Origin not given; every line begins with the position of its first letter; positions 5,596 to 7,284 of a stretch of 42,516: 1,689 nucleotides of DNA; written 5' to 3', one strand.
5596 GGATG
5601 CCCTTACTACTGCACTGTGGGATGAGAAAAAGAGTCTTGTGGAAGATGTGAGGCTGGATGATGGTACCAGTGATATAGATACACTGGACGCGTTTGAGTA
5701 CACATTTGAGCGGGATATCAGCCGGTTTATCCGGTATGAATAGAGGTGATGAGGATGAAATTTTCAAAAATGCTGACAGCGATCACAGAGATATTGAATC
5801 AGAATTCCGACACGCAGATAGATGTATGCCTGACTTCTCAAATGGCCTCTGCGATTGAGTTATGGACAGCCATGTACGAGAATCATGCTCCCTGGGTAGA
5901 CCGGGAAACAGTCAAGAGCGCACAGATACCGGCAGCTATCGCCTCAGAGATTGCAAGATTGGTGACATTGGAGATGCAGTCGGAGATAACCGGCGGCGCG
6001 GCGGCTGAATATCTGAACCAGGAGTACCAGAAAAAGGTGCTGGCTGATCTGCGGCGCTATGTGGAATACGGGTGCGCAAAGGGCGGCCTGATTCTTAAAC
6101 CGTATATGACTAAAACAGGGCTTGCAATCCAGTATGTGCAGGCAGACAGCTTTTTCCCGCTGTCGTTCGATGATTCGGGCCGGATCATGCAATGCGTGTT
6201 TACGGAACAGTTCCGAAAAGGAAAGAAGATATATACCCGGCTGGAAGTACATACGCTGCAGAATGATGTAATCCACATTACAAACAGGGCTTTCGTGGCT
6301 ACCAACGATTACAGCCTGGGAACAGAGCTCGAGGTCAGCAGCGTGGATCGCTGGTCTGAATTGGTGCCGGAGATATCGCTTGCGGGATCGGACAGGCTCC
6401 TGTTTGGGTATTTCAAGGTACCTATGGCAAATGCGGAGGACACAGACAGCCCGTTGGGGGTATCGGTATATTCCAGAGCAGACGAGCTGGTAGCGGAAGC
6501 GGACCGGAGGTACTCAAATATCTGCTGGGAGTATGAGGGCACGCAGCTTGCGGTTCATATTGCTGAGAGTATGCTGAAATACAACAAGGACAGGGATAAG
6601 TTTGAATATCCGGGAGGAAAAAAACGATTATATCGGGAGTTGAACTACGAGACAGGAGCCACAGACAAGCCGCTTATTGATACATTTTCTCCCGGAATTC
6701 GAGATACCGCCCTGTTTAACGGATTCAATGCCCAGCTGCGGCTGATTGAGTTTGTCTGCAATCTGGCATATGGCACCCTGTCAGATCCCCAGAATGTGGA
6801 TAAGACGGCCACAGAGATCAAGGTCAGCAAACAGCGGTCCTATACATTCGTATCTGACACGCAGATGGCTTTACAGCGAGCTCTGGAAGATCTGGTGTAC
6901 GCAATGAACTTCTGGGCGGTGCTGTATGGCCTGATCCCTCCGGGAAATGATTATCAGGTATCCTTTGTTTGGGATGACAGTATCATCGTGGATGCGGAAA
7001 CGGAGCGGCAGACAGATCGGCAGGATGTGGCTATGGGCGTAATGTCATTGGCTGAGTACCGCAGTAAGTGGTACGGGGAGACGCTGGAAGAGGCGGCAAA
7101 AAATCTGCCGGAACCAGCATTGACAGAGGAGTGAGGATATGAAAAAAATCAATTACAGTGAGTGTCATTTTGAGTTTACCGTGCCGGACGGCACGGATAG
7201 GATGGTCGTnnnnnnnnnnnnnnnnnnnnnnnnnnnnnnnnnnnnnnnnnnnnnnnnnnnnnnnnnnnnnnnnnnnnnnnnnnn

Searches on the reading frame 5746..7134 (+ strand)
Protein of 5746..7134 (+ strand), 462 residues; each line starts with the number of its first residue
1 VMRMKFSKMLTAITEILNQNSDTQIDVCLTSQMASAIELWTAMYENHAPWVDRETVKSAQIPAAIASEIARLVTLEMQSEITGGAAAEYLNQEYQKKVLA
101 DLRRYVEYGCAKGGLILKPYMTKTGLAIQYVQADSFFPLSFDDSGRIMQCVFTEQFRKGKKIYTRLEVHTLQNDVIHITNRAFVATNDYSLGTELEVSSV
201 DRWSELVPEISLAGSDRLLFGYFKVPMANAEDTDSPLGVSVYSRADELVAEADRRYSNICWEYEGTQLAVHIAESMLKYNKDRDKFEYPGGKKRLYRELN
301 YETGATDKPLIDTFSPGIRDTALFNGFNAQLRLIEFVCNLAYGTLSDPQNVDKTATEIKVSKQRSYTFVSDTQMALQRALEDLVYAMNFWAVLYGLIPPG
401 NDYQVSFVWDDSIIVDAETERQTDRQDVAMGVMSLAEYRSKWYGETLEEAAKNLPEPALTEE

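Call 75: search_protein_families(library=pfam, proteins=[window:5746-7134:+])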
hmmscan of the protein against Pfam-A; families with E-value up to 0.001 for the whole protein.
window:5746-7134:+ (462 aa): 1 family
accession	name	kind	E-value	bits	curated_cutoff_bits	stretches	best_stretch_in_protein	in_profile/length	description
PF05133.19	SPP1_portal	-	3.7e-12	46.4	25.5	1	89-440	76-391/416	Phage portal protein, SPP1 Gp6-like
